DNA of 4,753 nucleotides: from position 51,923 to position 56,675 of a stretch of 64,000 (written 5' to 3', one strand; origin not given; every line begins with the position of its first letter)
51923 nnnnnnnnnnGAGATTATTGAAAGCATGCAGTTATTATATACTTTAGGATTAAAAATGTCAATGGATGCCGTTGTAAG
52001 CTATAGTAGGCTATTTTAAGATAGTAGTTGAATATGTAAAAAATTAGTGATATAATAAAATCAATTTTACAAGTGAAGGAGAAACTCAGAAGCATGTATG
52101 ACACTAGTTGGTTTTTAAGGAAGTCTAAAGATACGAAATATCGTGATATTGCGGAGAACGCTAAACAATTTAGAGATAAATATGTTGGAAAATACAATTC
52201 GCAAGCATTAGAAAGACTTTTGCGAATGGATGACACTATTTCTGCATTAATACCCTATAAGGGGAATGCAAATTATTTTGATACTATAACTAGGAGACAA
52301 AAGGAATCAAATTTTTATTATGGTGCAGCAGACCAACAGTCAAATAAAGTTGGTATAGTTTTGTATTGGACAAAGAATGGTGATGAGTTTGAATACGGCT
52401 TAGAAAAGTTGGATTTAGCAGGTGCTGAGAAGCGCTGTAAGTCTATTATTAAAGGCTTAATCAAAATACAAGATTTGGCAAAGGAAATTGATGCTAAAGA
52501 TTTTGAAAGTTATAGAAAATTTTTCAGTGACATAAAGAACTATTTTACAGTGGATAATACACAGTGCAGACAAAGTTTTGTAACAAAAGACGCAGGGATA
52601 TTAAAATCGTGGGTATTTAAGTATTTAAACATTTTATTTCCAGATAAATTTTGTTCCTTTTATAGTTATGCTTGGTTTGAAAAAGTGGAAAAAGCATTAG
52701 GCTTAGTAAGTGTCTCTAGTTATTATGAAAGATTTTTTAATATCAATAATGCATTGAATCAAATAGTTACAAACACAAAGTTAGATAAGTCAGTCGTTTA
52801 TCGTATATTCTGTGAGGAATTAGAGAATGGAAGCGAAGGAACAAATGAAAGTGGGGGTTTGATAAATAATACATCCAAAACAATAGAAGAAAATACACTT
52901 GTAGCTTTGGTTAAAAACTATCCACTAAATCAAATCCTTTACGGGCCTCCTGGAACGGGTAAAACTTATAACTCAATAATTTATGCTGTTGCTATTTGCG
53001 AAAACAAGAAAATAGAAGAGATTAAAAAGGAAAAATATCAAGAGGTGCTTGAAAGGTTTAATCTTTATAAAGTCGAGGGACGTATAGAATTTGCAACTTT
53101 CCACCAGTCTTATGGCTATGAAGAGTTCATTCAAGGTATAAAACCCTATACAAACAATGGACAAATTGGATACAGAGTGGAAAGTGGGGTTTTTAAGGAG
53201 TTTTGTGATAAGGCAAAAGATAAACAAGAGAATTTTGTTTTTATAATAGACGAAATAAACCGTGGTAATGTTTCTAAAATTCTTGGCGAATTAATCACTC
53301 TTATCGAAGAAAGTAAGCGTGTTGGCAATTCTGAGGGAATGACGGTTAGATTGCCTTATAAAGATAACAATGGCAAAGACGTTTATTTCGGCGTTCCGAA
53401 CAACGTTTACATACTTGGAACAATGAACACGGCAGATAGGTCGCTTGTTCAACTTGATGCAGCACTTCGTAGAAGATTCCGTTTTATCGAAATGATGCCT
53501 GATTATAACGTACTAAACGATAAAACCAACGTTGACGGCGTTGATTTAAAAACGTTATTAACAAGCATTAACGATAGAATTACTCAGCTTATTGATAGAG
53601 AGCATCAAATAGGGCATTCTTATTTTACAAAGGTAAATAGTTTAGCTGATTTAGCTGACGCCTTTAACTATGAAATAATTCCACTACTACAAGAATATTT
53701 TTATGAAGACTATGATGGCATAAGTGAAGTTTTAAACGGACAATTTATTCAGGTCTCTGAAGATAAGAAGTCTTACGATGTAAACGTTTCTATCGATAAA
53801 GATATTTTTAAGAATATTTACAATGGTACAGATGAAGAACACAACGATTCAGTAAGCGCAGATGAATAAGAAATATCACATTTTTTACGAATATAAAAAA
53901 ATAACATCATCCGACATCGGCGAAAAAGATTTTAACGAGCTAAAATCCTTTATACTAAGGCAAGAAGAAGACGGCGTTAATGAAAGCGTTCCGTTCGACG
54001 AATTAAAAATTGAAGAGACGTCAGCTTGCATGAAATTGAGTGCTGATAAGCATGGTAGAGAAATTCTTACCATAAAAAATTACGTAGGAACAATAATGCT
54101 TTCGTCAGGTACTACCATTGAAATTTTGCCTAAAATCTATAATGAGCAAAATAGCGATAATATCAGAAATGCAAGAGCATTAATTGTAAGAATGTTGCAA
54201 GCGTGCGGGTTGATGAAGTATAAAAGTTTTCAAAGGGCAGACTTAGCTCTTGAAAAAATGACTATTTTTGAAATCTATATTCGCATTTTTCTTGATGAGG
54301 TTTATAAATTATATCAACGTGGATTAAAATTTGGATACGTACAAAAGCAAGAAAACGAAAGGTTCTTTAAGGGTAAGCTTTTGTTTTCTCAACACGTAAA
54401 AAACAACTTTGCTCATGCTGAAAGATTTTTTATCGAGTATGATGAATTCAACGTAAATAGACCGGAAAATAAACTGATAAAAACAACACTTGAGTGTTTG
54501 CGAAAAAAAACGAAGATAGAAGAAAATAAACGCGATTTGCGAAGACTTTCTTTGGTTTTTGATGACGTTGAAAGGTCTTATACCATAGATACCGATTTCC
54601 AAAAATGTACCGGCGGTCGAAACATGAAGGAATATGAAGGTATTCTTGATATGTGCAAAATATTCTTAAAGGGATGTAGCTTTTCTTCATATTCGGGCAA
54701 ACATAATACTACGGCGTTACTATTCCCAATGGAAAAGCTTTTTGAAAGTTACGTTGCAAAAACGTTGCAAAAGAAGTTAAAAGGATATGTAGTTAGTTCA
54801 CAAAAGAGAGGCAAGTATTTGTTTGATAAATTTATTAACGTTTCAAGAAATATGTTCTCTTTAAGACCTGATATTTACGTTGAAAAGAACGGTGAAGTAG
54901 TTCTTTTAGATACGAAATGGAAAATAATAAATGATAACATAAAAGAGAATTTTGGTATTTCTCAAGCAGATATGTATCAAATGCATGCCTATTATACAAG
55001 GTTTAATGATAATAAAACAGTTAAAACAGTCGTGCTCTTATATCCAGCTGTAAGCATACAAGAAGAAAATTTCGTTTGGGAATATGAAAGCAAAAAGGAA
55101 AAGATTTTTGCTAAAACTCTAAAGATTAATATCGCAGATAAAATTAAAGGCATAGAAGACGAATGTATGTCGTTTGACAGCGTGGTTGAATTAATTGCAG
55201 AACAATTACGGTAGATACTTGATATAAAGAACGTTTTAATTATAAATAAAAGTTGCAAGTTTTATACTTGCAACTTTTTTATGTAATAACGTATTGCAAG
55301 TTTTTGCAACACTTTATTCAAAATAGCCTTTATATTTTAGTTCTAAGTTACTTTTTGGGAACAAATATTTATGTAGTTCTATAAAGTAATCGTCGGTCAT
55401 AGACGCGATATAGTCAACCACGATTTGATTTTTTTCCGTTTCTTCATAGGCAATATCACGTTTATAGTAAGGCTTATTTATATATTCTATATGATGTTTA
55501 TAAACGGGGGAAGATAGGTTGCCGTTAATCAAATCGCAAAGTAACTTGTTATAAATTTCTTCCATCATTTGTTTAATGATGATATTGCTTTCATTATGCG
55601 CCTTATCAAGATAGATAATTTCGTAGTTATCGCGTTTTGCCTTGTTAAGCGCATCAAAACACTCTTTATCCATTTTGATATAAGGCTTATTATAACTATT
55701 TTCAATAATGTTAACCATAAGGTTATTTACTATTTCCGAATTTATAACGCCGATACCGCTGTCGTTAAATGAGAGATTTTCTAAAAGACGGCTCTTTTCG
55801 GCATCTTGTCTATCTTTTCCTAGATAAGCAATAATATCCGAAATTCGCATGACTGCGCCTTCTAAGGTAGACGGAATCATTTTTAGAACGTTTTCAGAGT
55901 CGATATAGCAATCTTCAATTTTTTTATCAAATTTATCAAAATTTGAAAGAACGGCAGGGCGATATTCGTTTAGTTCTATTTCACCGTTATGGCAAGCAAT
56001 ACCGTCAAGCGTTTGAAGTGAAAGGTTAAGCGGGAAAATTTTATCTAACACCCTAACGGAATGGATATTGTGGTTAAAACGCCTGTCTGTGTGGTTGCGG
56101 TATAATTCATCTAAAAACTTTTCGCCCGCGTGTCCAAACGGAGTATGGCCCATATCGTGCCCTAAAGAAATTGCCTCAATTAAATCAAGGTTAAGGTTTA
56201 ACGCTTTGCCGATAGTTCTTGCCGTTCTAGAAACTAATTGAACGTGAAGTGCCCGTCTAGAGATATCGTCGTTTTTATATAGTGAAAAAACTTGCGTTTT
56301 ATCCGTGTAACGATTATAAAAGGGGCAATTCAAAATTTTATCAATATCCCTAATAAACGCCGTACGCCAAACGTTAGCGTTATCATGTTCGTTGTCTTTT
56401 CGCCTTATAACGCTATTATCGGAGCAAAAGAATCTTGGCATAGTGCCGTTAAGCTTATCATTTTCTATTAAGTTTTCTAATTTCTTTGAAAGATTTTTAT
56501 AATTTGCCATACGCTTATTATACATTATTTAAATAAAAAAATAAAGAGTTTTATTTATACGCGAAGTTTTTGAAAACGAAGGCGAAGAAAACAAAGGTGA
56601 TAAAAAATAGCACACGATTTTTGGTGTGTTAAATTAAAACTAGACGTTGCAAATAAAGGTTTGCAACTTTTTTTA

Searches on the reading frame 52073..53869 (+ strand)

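Call 4: search_protein_families(library=padloc, proteins=[window:52073-53869:+], max_evalue=0.01)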
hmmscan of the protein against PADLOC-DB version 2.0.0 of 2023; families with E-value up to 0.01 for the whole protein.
window:52073-53869:+ (598 aa): 1 family
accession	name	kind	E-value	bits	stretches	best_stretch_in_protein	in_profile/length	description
PDLC03547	REase_II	-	1.3e-12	45.1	1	339-500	293-474/585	Type II restriction enzyme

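Call 7: search_protein_families(library=ncbifam, proteins=[window:52073-53869:+], max_evalue=0.01)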
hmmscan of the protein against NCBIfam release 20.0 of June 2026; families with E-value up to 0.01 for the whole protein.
window:52073-53869:+ (598 aa): 2 families
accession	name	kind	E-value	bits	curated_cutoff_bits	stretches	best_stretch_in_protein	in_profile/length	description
NF008457.0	PRK11331.1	equivalog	3.5e-43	148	637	1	183-546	107-444/459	5-methylcytosine-specific restriction enzyme subunit McrB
TIGR02928.1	TIGR02928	subfamily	0.00021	20.2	181.3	1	277-407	33-153/366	orc1/cdc6 family replication initiation protein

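Call 82: search_protein_families(library=pfam, proteins=[window:52073-53869:+], max_evalue=0.001)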
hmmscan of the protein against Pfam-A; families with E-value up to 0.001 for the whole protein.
window:52073-53869:+ (598 aa): 3 families
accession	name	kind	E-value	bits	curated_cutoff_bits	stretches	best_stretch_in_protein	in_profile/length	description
PF07728.20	AAA_5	-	2.7e-17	63.5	22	1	288-469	3-139/139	AAA domain (dynein-related subfamily)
PF00004.35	AAA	-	7.3e-06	26.9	21.2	1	288-473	2-127/131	ATPase family associated with various cellular activities (AAA)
PF02562.22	PhoH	-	0.00023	21.2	27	1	269-317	5-52/205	PhoH-like protein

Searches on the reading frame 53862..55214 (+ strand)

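Call 7: search_protein_families(library=ncbifam, proteins=[window:53862-55214:+], max_evalue=0.01)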
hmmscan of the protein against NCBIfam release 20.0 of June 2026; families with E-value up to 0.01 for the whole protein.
window:53862-55214:+ (450 aa): 1 family
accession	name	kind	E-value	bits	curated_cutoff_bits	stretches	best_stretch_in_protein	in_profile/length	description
NF007277.0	PRK09736.1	equivalog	2.3e-31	109.2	338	1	112-423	17-334/353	5-methylcytosine-specific restriction endonuclease system specificity protein McrC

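Call 82: search_protein_families(library=pfam, proteins=[window:53862-55214:+], max_evalue=0.001)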
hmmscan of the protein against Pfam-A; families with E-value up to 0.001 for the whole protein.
window:53862-55214:+ (450 aa): 1 family
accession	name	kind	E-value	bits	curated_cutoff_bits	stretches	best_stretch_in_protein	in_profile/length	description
PF10117.15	McrBC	-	1.6e-89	300.5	23.9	1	70-395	2-318/318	McrBC 5-methylcytosine restriction system component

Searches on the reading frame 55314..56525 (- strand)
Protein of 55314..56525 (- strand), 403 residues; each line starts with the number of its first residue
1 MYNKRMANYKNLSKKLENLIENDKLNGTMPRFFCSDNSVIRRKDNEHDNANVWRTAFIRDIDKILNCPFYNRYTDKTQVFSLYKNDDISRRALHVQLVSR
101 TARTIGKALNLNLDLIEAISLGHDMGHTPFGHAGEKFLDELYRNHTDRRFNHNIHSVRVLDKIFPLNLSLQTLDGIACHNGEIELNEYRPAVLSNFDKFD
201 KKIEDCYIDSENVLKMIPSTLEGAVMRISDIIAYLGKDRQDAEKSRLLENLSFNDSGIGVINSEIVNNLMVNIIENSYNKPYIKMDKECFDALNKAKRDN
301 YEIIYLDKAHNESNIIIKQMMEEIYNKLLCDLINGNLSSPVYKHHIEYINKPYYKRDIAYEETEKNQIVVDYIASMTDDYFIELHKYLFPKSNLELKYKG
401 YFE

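Call 7: search_protein_families(library=ncbifam, proteins=[window:55314-56525:-], max_evalue=0.01)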
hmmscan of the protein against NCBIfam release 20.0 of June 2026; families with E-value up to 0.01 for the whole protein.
window:55314-56525:- (403 aa): 12 families
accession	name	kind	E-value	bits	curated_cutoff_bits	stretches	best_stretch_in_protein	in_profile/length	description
NF002327.0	PRK01286.1-2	equivalog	6.8e-58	196.4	393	2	30-182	18-167/345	deoxyguanosinetriphosphate triphosphohydrolase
NF002329.0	PRK01286.1-4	equivalog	2.2e-40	138.9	494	2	33-186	20-170/342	deoxyguanosinetriphosphate triphosphohydrolase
TIGR01353.1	dGTP_triPase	subfamily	4.2e-39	135.2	152.35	2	53-249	1-222/389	dGTP triphosphohydrolase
NF002326.0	PRK01286.1-1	equivalog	3.4e-37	128.7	390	2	41-248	21-213/379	deoxyguanosinetriphosphate triphosphohydrolase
NF002328.0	PRK01286.1-3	equivalog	3.9e-34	118.3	467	2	45-250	29-234/404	deoxyguanosinetriphosphate triphosphohydrolase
NF002330.0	PRK01286.1-5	equivalog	1.4e-28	100.2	511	1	50-386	21-373/384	deoxyguanosinetriphosphate triphosphohydrolase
NF002829.0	PRK03007.1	equivalog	7e-28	97.7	385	1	35-242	11-224/425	deoxyguanosinetriphosphate triphosphohydrolase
NF041026.1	antiphage_dGTPase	exception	3.4e-23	82.5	400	2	41-210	3-192/425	anti-phage deoxyguanosine triphosphatase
NF002205.0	PRK01096.1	equivalog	3.4e-20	72.5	439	2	42-155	12-142/444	deoxyguanosinetriphosphate triphosphohydrolase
NF003701.1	PRK05318.1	subfamily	6e-19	68.2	383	2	41-165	4-138/426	anti-phage deoxyguanosine triphosphatase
NF003429.0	PRK04926.1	equivalog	6.8e-12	45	405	1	43-151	19-143/500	dGTPase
TIGR02307.1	RNA_lig_RNL2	equivalog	8.5e-05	22.2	197.15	1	308-372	72-138/326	RNA ligase, Rnl2 family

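Call 82: search_protein_families(library=pfam, proteins=[window:55314-56525:-], max_evalue=0.001)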
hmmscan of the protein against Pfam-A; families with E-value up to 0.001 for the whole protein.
window:55314-56525:- (403 aa): 2 families
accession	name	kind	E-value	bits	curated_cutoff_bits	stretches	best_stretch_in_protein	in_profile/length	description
PF01966.28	HD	-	1.8e-08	35.1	22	1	94-232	4-113/116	HD domain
PF13286.11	HD_assoc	-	1.2e-07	32.6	22.2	1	285-386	3-90/91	Phosphohydrolase-associated domain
